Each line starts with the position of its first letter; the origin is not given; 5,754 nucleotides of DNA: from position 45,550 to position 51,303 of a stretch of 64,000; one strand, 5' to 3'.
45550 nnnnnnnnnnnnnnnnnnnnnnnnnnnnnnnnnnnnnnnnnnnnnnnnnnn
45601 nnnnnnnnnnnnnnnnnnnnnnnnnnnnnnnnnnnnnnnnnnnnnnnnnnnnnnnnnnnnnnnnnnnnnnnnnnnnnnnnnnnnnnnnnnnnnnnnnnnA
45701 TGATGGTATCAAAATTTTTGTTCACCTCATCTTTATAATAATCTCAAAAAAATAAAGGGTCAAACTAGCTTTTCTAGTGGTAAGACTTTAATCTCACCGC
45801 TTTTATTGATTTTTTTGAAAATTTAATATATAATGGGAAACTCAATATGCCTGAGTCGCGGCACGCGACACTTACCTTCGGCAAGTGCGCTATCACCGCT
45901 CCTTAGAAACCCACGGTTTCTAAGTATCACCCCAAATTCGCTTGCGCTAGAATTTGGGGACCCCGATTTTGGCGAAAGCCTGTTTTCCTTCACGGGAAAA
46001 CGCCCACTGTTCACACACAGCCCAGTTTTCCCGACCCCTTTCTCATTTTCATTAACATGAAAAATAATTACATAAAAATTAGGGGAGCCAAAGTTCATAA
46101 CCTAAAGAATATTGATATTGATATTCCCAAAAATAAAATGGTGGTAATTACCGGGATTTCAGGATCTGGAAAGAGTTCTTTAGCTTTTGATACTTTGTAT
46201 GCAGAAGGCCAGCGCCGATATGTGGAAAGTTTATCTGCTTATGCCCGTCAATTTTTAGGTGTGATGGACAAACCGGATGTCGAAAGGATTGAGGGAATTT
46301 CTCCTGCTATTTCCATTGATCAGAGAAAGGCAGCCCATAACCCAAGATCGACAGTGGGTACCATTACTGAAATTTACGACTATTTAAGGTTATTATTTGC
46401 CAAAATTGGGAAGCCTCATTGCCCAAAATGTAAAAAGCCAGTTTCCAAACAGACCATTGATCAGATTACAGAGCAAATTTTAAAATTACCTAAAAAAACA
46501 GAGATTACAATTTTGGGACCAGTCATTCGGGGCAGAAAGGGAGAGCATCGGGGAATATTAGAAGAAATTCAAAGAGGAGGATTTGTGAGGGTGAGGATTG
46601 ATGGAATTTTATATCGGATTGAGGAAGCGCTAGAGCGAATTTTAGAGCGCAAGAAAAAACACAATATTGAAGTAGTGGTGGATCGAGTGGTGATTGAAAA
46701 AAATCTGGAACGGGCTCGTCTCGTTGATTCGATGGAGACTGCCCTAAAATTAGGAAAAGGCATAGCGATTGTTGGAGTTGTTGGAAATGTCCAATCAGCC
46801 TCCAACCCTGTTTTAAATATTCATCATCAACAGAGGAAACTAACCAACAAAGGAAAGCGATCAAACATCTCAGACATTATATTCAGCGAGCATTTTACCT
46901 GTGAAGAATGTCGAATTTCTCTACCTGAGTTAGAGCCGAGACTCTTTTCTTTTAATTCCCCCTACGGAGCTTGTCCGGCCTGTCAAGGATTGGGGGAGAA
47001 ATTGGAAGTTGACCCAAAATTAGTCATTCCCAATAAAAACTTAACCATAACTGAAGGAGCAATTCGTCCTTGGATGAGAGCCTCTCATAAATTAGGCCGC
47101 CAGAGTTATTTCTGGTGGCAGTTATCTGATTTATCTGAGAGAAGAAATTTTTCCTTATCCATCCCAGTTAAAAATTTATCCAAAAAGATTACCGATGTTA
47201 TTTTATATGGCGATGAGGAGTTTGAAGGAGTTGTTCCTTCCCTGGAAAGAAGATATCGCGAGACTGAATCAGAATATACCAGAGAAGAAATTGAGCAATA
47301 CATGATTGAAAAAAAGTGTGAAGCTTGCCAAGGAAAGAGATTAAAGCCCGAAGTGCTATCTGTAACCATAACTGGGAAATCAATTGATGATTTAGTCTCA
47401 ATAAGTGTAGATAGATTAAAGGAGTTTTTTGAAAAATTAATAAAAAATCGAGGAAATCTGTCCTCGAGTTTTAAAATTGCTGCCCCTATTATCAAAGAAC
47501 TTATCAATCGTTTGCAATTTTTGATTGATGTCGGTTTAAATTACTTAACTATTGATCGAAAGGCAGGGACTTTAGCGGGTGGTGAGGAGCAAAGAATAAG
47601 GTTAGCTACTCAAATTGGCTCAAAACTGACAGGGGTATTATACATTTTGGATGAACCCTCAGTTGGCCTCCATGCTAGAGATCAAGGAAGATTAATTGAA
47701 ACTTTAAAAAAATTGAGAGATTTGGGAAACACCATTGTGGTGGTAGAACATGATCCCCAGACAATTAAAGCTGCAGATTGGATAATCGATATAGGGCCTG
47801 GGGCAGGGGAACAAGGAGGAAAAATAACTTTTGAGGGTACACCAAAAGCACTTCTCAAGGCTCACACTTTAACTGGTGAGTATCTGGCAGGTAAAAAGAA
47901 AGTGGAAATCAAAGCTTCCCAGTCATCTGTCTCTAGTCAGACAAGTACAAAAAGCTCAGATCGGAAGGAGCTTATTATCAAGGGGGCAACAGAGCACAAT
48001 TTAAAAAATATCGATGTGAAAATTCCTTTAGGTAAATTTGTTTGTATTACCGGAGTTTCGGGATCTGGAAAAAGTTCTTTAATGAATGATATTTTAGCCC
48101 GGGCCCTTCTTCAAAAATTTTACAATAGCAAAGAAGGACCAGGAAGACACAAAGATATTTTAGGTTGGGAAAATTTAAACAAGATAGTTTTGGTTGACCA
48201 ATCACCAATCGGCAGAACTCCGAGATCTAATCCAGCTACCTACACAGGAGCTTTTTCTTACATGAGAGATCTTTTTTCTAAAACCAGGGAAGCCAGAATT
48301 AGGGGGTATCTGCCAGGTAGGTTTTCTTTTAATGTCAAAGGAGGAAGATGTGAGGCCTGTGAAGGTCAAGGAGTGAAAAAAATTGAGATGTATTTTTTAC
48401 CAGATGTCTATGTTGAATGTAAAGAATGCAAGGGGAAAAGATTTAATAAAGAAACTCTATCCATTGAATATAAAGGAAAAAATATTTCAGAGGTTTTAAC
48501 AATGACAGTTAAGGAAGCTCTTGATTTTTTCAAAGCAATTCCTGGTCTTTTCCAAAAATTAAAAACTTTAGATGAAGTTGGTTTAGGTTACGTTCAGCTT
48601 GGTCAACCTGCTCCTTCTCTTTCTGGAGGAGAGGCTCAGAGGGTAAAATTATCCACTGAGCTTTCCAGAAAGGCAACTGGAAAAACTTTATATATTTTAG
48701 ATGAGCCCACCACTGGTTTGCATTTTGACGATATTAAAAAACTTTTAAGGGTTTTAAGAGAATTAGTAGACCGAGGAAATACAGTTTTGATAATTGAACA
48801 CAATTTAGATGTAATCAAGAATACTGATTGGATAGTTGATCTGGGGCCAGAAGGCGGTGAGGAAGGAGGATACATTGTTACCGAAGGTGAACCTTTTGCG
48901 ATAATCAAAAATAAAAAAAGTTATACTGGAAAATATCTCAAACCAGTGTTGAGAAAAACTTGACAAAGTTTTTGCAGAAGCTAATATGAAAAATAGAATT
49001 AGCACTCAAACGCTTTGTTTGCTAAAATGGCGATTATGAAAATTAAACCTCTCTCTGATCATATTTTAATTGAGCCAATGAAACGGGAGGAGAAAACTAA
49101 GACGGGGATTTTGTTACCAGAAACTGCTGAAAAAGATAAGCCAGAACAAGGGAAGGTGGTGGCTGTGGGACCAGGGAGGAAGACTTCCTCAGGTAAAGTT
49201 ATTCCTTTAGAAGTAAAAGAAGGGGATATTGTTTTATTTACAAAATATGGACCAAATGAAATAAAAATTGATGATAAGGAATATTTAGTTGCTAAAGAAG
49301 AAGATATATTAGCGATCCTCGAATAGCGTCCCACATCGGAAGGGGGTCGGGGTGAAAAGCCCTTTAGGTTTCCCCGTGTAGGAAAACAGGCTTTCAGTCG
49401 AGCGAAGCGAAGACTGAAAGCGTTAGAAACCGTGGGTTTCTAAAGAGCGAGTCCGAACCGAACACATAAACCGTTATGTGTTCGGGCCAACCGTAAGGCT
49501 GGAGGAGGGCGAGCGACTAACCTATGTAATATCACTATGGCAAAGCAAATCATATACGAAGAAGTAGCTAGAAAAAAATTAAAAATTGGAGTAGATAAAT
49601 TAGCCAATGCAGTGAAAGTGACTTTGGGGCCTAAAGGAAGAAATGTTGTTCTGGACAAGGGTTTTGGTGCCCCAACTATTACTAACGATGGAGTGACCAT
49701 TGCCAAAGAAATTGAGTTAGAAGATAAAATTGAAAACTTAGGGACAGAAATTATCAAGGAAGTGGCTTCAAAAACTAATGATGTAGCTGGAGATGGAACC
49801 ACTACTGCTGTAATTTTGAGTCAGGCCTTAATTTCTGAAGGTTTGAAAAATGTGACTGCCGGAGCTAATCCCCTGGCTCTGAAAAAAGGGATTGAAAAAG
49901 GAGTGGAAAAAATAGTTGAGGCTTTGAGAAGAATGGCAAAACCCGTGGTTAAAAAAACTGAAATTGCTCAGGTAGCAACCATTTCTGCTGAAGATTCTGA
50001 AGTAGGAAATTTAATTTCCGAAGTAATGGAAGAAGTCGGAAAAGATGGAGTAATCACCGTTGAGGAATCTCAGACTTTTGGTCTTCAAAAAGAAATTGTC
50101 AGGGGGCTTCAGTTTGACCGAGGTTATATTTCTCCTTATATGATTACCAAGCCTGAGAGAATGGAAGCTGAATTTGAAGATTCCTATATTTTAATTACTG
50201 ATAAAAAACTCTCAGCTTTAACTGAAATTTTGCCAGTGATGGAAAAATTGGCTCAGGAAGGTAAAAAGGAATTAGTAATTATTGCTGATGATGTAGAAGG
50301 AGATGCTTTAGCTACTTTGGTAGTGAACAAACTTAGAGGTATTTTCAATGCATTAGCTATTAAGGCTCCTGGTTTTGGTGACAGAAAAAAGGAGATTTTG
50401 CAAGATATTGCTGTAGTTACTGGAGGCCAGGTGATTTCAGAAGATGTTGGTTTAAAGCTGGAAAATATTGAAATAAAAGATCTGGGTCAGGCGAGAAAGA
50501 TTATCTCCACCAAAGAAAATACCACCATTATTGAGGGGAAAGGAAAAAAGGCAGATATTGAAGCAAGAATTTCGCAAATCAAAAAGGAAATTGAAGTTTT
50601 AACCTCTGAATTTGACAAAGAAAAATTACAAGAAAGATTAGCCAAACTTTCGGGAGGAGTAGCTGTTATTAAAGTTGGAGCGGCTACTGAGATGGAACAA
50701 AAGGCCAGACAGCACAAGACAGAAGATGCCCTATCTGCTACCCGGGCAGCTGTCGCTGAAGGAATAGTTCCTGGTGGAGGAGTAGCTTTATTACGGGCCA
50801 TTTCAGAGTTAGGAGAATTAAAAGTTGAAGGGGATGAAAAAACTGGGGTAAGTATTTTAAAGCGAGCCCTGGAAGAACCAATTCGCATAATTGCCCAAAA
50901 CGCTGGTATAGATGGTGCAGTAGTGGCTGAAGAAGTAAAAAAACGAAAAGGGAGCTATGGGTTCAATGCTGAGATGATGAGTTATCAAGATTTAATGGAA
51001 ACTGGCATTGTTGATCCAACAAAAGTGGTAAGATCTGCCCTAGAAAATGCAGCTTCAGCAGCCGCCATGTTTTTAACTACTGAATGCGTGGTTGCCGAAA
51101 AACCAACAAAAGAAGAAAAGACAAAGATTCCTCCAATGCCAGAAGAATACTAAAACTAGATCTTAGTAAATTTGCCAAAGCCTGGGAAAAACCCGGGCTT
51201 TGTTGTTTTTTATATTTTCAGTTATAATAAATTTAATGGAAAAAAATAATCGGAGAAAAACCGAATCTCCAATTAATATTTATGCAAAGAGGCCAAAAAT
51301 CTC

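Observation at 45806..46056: Copy C forms the entire 216-nt leader of uvrA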

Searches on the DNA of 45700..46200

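Call 10: search_rna_families(source=window, start=45700, end=46200, threshold=evalue, max_evalue=10)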
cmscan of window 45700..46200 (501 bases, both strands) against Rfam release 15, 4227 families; matches with E-value up to 10: 3.
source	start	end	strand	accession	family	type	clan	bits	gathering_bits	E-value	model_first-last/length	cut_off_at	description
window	46077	46140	-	RF02280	TtnuCD3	Gene; snRNA; snoRNA; CD-box;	-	19.2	70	3.4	1-72/72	no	Tetrahymena snoRNA TtnuCD3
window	45798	45858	+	RF00316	snoR43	Gene; snRNA; snoRNA; CD-box;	-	18.7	50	1.5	1-73/73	no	Small nucleolar RNA R43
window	46019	46083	-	RF00521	SAM_alpha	Cis-reg; riboswitch;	-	11.6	36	6.1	1-79/79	no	Alpha-proteobacteria SAM riboswitch aptamer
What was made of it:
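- On Any Rfam 15 RNA family: Region 45700-46200 at E<=10 gave three chance-level hits to unrelated families (call 10).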

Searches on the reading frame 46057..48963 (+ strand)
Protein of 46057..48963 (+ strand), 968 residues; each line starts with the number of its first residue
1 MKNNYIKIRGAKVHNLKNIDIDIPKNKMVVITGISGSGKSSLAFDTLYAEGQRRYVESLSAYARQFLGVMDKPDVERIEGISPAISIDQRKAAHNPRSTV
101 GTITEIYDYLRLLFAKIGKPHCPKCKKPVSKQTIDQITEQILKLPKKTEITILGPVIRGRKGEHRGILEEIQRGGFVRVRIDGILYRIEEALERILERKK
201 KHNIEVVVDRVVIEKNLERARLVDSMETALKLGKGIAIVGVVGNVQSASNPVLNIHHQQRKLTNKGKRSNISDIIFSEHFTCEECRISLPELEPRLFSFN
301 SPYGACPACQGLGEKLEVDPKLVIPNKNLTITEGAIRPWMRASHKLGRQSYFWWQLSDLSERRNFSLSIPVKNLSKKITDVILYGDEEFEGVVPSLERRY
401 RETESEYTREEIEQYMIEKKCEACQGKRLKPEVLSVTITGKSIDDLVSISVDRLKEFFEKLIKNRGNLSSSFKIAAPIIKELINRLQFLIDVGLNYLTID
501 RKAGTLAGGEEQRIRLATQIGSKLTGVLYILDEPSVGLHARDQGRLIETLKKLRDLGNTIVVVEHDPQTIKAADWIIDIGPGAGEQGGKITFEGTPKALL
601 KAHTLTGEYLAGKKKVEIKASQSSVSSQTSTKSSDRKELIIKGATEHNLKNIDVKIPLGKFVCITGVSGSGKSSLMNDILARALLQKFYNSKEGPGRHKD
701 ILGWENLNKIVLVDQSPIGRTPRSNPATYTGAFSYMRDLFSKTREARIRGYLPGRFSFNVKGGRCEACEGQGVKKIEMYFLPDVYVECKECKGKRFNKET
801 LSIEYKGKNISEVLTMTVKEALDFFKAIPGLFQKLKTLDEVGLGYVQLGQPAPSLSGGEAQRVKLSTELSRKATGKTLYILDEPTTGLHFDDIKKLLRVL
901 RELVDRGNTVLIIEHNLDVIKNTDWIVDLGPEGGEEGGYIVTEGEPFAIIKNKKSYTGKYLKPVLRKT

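Call 13: find_encoding_contigs(protein=window:46057-48963:+, flank=3000, max_places=6)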
Protein window:46057-48963:+ (968 aa): 7 contigs read that carry it; 3 places shown.
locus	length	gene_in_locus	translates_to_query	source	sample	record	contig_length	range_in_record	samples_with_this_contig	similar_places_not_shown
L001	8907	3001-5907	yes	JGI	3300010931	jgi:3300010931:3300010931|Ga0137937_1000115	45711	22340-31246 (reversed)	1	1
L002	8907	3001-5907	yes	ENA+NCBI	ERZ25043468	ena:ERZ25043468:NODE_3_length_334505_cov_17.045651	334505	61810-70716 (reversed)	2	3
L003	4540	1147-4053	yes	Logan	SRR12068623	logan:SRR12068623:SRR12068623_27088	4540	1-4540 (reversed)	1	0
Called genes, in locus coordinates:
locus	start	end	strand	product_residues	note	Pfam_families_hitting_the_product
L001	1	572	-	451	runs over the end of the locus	PF01541:GIY-YIG (weak), PF02151:UVR, PF08459:UvrC_RNaseH_dom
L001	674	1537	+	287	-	PF02129:Peptidase_S15 (faint), PF01738:DLH, PF02230:Abhydrolase_2 (faint), PF12146:Hydrolase_4 (faint), PF20434:BD-FAE (faint), PF00561:Abhydrolase_1, PF12697:Abhydrolase_6 (weak), PF00326:Peptidase_S9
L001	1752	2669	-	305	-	PF00070:Pyr_redox (faint), PF00890:FAD_binding_2 (faint), PF01266:DAO (faint), PF03486:HI0933_like (faint), PF07992:Pyr_redox_2, PF13738:Pyr_redox_3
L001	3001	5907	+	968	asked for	PF00005:ABC_tran (faint), PF02463:SMC_N (faint), PF03193:RsgA_GTPase (faint), PF13175:AAA_15 (faint), PF13191:AAA_16 (faint), PF13304:AAA_21 (faint), PF17760:UvrA_inter, PF17755:UvrA_DNA-bind, +3 more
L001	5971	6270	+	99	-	PF00166:Cpn10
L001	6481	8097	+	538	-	PF00118:Cpn60_TCP1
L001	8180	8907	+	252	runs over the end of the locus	PF00512:HisKA, PF02518:HATPase_c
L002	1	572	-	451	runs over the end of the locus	PF01541:GIY-YIG (weak), PF02151:UVR, PF08459:UvrC_RNaseH_dom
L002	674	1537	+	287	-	PF02129:Peptidase_S15 (faint), PF01738:DLH, PF02230:Abhydrolase_2 (faint), PF12146:Hydrolase_4 (faint), PF20434:BD-FAE (faint), PF00561:Abhydrolase_1, PF12697:Abhydrolase_6 (weak), PF00326:Peptidase_S9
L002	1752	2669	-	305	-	PF00070:Pyr_redox (faint), PF00890:FAD_binding_2 (faint), PF01266:DAO (faint), PF03486:HI0933_like (faint), PF07992:Pyr_redox_2, PF13738:Pyr_redox_3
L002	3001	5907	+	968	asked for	PF00005:ABC_tran (faint), PF02463:SMC_N (faint), PF03193:RsgA_GTPase (faint), PF13175:AAA_15 (faint), PF13191:AAA_16 (faint), PF13304:AAA_21 (faint), PF17760:UvrA_inter, PF17755:UvrA_DNA-bind, +3 more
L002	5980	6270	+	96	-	PF00166:Cpn10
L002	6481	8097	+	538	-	PF00118:Cpn60_TCP1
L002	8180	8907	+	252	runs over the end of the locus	PF00512:HisKA, PF02518:HATPase_c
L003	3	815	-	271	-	?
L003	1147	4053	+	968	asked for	PF00005:ABC_tran (faint), PF02463:SMC_N (faint), PF03193:RsgA_GTPase (faint), PF13175:AAA_15 (faint), PF13191:AAA_16 (faint), PF13304:AAA_21 (faint), PF17760:UvrA_inter, PF17755:UvrA_DNA-bind, +3 more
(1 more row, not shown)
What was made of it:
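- All seven contigs that carry this exact UvrA, in several samples, keep the same 332-nt spacer (call 13).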

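Call 25: find_related_loci(query=window:46057-48960:+, collection=metagenome_contigs, flank=3500)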
Query window:46057-48960:+ (968 aa) in metagenome_contigs; peptide patterns used: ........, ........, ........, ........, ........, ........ (x = any residue, [..] = any of these).
600 stretches matched a pattern (row limit reached: there are more); 521 encode a relative of the query (tblastn E <= 1e-3); the best 80 are kept; 80 distinct loci.
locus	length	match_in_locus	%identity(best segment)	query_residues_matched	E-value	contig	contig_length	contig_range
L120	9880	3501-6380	79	1-962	0e+0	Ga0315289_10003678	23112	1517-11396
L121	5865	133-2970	78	1-962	0e+0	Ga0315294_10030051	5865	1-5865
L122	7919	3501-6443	77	1-962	0e+0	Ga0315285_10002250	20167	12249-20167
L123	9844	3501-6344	76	1-964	0e+0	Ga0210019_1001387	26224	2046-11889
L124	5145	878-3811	75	1-965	0e+0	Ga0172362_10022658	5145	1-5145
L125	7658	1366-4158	76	4-964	0e+0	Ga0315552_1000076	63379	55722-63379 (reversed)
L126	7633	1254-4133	77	1-965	0e+0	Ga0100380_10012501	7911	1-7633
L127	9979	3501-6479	75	1-966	0e+0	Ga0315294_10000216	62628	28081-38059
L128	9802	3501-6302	76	1-966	0e+0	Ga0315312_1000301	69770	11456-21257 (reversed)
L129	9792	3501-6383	75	1-966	0e+0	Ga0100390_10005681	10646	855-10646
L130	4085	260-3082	76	1-965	0e+0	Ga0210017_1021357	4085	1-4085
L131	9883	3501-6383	75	1-966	0e+0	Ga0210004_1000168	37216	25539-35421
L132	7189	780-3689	76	1-965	0e+0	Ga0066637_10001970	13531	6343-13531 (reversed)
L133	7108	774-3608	77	1-965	0e+0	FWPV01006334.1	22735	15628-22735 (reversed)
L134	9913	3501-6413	74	3-961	0e+0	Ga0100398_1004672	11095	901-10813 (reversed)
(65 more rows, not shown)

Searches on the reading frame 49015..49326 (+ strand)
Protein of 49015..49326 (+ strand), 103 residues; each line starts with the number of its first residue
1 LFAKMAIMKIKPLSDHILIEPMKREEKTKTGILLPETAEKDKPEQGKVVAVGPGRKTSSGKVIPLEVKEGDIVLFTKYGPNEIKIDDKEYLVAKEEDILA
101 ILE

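Call 72: search_protein_families(library=pfam, proteins=[window:49015-49326:+])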
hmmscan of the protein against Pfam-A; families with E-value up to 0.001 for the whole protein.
window:49015-49326:+ (103 aa): 1 family
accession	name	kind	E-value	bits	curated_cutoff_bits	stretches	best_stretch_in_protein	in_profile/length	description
PF00166.26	Cpn10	-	1.1e-32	112.3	21.1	1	9-101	1-92/93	Chaperonin 10 Kd subunit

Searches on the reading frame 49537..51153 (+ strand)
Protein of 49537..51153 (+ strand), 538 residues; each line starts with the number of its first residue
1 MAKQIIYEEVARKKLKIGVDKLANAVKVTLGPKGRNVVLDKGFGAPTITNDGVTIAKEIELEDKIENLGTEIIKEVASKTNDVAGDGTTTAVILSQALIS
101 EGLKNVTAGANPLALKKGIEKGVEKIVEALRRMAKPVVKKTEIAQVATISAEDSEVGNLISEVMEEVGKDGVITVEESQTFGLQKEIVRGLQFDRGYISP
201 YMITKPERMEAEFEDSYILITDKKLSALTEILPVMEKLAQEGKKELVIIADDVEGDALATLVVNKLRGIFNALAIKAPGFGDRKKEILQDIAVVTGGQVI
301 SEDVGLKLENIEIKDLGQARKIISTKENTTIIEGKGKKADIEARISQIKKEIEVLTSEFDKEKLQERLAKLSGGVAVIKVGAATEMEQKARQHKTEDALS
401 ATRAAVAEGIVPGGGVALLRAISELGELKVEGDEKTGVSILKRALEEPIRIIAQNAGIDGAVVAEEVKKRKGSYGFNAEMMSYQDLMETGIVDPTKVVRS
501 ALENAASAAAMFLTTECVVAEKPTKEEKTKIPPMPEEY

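Call 72: search_protein_families(library=pfam, proteins=[window:49537-51153:+])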
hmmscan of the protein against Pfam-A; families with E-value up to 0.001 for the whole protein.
window:49537-51153:+ (538 aa): 1 family
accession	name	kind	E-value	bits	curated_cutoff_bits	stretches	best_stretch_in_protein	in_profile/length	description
PF00118.29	Cpn60_TCP1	-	5.2e-73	246.8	34.3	1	22-522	1-489/490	TCP-1/cpn60 chaperonin family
